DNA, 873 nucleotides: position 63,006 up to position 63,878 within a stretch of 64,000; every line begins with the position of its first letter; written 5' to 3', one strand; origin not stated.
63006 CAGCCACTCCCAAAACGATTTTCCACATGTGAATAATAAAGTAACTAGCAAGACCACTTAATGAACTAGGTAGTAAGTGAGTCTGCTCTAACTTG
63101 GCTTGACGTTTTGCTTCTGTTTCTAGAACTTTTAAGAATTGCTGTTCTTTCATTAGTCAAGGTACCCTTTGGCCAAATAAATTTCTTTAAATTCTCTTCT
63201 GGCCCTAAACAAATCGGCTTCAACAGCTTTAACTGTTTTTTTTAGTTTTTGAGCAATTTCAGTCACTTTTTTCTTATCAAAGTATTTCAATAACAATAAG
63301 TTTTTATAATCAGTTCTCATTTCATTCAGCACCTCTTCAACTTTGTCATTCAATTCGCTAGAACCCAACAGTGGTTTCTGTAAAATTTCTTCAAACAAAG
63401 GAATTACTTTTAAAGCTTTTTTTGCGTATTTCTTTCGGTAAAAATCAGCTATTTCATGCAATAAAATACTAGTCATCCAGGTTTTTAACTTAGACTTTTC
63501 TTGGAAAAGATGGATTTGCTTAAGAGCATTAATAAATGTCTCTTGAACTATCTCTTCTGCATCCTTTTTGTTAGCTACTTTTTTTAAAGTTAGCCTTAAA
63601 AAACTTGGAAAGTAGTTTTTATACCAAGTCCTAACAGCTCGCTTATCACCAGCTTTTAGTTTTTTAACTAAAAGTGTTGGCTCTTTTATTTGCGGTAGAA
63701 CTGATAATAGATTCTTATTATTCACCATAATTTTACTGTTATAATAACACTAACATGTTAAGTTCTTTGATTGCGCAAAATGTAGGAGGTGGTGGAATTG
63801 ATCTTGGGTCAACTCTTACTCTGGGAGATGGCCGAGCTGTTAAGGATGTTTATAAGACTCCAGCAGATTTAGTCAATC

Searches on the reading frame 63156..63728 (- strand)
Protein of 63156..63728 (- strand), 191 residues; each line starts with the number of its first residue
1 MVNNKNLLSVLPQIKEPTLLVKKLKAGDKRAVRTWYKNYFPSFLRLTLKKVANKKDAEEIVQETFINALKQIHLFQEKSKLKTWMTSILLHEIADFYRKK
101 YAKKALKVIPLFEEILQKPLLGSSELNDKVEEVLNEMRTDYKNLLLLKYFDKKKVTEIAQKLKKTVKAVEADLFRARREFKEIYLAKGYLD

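Call 70: find_encoding_contigs(protein=window:63156-63728:-, flank=10000, max_places=1)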
Protein window:63156-63728:- (191 aa): 2 contigs read that carry it; 1 place shown.
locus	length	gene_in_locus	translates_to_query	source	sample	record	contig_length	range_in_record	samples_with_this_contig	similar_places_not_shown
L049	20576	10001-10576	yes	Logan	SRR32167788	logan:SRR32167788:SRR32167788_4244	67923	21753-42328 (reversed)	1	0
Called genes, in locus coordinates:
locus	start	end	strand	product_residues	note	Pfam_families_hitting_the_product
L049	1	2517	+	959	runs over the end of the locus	PF13196:DUF4012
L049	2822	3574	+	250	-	PF01386:Ribosomal_L25p, PF14693:Ribosomal_TL5_C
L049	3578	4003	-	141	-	-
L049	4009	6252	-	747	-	PF00133:tRNA-synt_1, PF09334:tRNA-synt_1g, PF13603:tRNA-synt_1_2, PF09334:tRNA-synt_1g (weak), PF08264:Anticodon_1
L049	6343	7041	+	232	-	PF01255:Prenyltransf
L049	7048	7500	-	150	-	PF18895:T4SS_pilin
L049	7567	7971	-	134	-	PF18895:T4SS_pilin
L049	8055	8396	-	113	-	PF18895:T4SS_pilin (weak)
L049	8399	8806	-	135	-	PF18895:T4SS_pilin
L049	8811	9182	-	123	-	PF18895:T4SS_pilin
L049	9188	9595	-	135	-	-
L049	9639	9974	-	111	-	PF18895:T4SS_pilin (weak)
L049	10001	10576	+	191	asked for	PF04542:Sigma70_r2, PF08281:Sigma70_r4_2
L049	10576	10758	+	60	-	-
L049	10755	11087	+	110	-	-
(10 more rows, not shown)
